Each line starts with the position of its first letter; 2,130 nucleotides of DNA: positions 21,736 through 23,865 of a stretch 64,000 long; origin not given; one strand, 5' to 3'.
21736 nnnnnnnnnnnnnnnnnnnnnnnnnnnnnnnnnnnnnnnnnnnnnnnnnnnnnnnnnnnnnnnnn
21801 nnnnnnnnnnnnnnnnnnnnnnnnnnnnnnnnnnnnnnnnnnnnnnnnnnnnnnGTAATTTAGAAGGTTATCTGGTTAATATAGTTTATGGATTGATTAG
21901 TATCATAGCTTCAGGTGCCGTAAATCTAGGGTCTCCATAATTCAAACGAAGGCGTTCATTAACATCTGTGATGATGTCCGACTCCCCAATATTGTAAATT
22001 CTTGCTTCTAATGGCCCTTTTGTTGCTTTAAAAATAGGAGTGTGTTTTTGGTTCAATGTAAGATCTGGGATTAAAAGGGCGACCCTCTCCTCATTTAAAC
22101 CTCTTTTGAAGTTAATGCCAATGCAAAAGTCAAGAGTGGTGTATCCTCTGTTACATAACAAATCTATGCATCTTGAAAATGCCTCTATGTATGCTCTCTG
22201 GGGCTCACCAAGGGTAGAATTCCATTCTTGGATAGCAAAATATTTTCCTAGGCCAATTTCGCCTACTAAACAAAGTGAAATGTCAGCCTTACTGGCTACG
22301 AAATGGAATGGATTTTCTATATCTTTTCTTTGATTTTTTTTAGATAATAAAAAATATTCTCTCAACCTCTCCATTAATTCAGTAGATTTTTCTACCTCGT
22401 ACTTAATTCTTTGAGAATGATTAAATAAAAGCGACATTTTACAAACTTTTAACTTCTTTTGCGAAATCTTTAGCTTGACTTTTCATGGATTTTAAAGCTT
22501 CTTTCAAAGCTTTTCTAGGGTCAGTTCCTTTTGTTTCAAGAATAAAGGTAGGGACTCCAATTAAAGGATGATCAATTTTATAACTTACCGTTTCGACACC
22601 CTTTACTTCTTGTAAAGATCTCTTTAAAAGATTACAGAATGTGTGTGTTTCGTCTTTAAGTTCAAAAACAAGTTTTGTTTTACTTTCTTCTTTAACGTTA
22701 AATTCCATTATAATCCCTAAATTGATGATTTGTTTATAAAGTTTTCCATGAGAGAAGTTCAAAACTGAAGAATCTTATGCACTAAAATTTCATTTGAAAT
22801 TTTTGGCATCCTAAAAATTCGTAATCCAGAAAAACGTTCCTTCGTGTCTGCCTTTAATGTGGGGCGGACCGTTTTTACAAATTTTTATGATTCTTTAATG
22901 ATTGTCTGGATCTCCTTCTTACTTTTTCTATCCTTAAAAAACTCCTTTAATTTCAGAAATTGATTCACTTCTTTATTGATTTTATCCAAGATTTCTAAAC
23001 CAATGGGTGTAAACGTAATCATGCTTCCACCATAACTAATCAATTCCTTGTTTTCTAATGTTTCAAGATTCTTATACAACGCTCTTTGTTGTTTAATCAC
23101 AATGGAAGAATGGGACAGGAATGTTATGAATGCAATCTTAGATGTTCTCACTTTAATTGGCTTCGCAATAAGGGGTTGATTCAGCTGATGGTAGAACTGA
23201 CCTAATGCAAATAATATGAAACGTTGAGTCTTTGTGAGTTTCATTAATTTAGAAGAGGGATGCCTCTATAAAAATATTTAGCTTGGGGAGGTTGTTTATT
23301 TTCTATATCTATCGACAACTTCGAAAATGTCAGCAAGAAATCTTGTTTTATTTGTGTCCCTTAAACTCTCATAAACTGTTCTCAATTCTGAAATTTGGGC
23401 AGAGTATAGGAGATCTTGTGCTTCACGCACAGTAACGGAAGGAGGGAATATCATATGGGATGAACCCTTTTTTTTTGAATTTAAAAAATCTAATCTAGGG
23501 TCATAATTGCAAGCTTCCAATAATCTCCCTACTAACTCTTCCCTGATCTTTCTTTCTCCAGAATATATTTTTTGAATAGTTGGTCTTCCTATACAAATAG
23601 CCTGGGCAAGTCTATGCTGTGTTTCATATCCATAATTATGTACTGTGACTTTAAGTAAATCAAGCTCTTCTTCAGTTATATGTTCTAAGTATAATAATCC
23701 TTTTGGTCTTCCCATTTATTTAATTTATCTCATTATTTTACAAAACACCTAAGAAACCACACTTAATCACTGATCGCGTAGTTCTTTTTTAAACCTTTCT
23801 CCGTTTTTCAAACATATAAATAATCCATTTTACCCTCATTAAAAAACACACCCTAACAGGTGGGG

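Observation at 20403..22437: Extended PriS with a four-Cys C-terminal domain: possible fused primase and adjacent GINS-like gene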

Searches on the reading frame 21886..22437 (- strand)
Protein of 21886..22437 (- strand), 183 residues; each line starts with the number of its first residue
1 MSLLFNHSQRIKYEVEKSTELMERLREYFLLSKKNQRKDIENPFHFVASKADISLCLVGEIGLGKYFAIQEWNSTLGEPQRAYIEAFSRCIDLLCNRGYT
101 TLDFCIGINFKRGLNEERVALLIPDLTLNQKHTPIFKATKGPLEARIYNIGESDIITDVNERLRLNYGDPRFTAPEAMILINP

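Call 3: search_protein_families(library=pfam, proteins=[window:21886-22437:-], max_evalue=0.1)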
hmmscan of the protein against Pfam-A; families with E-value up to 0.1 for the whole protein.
window:21886-22437:- (183 aa): 0 families

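Call 4: search_protein_families(library=ncbifam, proteins=[window:21886-22437:-], max_evalue=0.1)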
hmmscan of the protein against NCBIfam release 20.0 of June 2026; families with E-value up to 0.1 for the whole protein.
window:21886-22437:- (183 aa): 0 families

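Call 6: search_solved_structures(query=window:21886-22437:-, max_evalue=10, show_alignments=2)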
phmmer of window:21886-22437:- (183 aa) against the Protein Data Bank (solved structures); distinct sequences matched with E-value up to 10: 0.

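Call 8: find_homologous_proteins(query=window:21886-22437:-)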
Query window:21886-22437:-: 72 candidates shared short words with the query, none scored E <= 0.001.

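Call 24: search_protein_representatives(protein=window:21886-22437:-)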
Query: 183 residues. Proteins with E-value up to 0.001 (for the whole library): 2; up to 1e-10: 2; up to 1e-30: 1. The best 2 are listed.
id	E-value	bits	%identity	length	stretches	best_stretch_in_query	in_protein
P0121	8.3e-42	159.6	99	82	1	107-183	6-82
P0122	8.0e-13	65.2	35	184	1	1-183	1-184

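Call 27: find_encoding_contigs(protein=P0122, flank=8000, max_places=4)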
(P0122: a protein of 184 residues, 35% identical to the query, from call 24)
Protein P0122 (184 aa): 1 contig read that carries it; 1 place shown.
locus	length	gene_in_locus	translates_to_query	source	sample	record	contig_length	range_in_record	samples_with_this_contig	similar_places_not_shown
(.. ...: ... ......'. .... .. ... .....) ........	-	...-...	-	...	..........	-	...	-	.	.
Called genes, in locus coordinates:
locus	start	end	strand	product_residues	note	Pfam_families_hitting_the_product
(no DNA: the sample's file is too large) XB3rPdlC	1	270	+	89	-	PF13656:RNA_pol_L_2, PF01193:RNA_pol_L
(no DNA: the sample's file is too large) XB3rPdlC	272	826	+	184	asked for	-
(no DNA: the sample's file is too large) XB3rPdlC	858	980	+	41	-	?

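Call 30: find_homologous_proteins(query=A3, max_evalue=0.01)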
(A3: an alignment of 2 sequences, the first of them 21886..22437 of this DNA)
Query A3 (2 sequences) (183 aa, profile of the alignment): 1 proteins with E <= 0.01 among 253 candidates.
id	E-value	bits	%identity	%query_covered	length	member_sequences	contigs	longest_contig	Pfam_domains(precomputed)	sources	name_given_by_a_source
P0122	1.2e-102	359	33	100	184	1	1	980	-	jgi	jgi:hypothetical protein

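Call 41: predict_structure(alignment_id=A3)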
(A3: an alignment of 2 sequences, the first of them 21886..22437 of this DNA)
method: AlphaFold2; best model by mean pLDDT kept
length: 183 residues; sequences in the alignment: 2
mean_pLDDT: 38.4   pTM: 0.32
mean pLDDT of the five models: 38.4, 37.5, 36.1, 33.7, 30.7
residues with pLDDT >= 90: 0; 70-90: 0; 50-70: 30; < 50: 153
segments of 3 or more residues with pLDDT < 50: 1-22, 25-52, 59-64, 71-81, 99-183
pLDDT, mean of each block of 10 residues (from residue 1): 36 42 49 39 37 50 50 44 52 52 43 38 36 29 24 22 24 28 25
secondary structure, 60 per line:
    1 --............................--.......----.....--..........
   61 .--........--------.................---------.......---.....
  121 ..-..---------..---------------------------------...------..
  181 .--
elements in order: H3-30 H33-39 E44-48 E51-61 E64-71 H80-96 E106-112 E116-122 E179-181

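Call 42: find_related_loci(query=A3, collection=genome_contigs, flank=6000)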
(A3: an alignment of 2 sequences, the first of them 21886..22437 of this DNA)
Query A3 (183 aa) in genome_contigs; peptide patterns used: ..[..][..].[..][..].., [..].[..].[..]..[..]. (x = any residue, [..] = any of these).
48 stretches matched a pattern, but none encodes a relative of the query by tblastn (E <= 1e-3).

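Call 43: find_related_loci(query=A3, collection=metagenome_contigs, flank=6000)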
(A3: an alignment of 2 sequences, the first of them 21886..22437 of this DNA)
Query A3 (183 aa) in metagenome_contigs; peptide patterns used: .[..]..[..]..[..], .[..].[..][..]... (x = any residue, [..] = any of these).
328 stretches matched a pattern; 1 encode a relative of the query (tblastn E <= 1e-3); 1 distinct loci.
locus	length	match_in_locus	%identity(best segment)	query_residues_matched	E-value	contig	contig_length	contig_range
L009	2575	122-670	100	1-183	5e-132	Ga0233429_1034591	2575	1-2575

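Call 44: search_protein_families(library=pfam, proteins=[window:21886-22437:-, P0122], max_evalue=10)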
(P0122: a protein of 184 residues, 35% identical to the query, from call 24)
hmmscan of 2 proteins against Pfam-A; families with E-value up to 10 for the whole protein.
window:21886-22437:- (183 aa): 1 family
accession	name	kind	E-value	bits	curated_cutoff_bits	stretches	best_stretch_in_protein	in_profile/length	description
PF04308.18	RNaseH_like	-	0.26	11.6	25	1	8-41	64-96/145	Ribonuclease H-like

P0122 (184 aa): 0 families

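Call 45: search_protein_families(library=phrogs, proteins=[window:21886-22437:-, P0122], max_evalue=1)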
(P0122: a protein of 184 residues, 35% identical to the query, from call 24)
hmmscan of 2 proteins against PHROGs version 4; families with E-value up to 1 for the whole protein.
window:21886-22437:- (183 aa): 1 family
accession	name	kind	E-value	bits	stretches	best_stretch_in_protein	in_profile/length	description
phrog_10028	-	unknown function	0.24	12.4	1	80-115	5-40/80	-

P0122 (184 aa): 0 families

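Call 46: search_protein_families(library=padloc, proteins=[window:21886-22437:-, P0122], max_evalue=1)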
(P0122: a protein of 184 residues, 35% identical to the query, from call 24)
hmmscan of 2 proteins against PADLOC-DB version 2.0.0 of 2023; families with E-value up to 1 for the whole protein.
window:21886-22437:- (183 aa): 0 families

P0122 (184 aa): 0 families

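Call 55: find_related_loci(query=A3, collection=viral_contigs, flank=5000)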
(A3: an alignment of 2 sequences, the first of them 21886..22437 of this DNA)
Query A3 (183 aa) in viral_contigs; peptide patterns used: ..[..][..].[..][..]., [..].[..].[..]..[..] (x = any residue, [..] = any of these).
50 stretches matched a pattern, but none encodes a relative of the query by tblastn (E <= 1e-3).

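Call 59: search_solved_structures(query=A3, max_evalue=10, show_alignments=2)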
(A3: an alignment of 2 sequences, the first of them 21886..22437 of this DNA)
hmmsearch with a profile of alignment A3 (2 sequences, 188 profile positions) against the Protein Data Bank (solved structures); distinct sequences matched with E-value up to 10: 0.

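Call 60: search_dna_similar(query=window:21886-22437:-, collection=phages, mode=protein, max_evalue=1, max_rows=5)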
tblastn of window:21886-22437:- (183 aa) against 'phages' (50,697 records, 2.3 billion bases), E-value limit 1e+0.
No match.

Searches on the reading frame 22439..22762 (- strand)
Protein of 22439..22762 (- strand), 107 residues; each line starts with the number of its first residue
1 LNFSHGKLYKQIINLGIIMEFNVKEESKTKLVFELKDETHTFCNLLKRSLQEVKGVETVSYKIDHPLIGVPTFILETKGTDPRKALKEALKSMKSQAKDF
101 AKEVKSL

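Call 3: search_protein_families(library=pfam, proteins=[window:22439-22762:-], max_evalue=0.1)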
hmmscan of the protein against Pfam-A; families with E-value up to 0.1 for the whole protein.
window:22439-22762:- (107 aa): 2 families
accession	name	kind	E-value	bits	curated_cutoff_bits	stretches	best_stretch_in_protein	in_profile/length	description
PF13656.11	RNA_pol_L_2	-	1.6e-18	66.6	27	1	31-102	2-74/75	RNA polymerase Rpb3/Rpb11 dimerisation domain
PF01193.29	RNA_pol_L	-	3.1e-07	30.5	24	1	33-96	2-73/74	RNA polymerase Rpb3/Rpb11 dimerisation domain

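Call 4: search_protein_families(library=ncbifam, proteins=[window:22439-22762:-], max_evalue=0.1)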
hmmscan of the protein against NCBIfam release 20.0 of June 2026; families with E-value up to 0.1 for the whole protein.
window:22439-22762:- (107 aa): 10 families
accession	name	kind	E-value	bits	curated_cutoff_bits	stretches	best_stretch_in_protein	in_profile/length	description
NF002240.0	PRK01146.2-4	equivalog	8.1e-21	73.9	73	1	22-105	2-83/85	DNA-directed RNA polymerase subunit L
NF002237.0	PRK01146.2-1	equivalog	7.3e-16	58.2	103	1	19-103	1-85/92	DNA-directed RNA polymerase subunit L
NF002233.0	PRK01146.1-1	equivalog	2.7e-13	49.6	79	1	19-107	1-90/92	DNA-directed RNA polymerase subunit L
NF002235.0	PRK01146.1-3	equivalog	1.4e-11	44.3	95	1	20-100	2-85/95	DNA-directed RNA polymerase subunit L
NF002238.0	PRK01146.2-2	equivalog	7.8e-11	41.8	133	1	19-105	1-88/92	DNA-directed RNA polymerase subunit L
NF002234.0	PRK01146.1-2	equivalog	1.1e-10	41.8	133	1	20-94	2-85/95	DNA-directed RNA polymerase subunit L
NF002236.0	PRK01146.1-5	equivalog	5.1e-10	39.2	134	1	19-103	1-89/94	DNA-directed RNA polymerase subunit L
NF002239.0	PRK01146.2-3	equivalog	2.4e-08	34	108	1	24-105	6-87/92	DNA-directed RNA polymerase subunit L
NF002241.0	PRK01146.2-5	equivalog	9.9e-08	32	128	1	19-104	4-89/100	DNA-directed RNA polymerase subunit L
NF001988.0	PRK00783.1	equivalog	0.0015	18.2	153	1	25-106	189-263/266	DNA-directed RNA polymerase subunit D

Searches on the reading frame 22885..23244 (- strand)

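Call 3: search_protein_families(library=pfam, proteins=[window:22885-23244:-], max_evalue=0.1)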
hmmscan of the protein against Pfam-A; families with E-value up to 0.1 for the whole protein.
window:22885-23244:- (119 aa): 1 family
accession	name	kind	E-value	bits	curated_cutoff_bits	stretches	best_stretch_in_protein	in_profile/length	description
PF14947.12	HTH_45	-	0.0089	16.5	25.5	1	56-91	36-71/77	Winged helix-turn-helix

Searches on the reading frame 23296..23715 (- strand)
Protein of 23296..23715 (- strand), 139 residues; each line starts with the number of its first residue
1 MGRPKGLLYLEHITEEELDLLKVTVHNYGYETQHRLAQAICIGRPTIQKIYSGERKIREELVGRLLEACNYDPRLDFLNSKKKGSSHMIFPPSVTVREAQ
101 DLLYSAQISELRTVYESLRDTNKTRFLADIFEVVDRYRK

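Call 3: search_protein_families(library=pfam, proteins=[window:23296-23715:-], max_evalue=0.1)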
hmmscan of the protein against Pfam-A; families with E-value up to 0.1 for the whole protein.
window:23296-23715:- (139 aa): 2 families
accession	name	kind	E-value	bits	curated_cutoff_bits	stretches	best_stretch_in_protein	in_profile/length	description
PF01381.28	HTH_3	-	2.1e-06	28.1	23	1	32-74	11-53/55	Helix-turn-helix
PF13560.12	HTH_31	-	0.00018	22.1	27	1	32-73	16-58/64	Helix-turn-helix domain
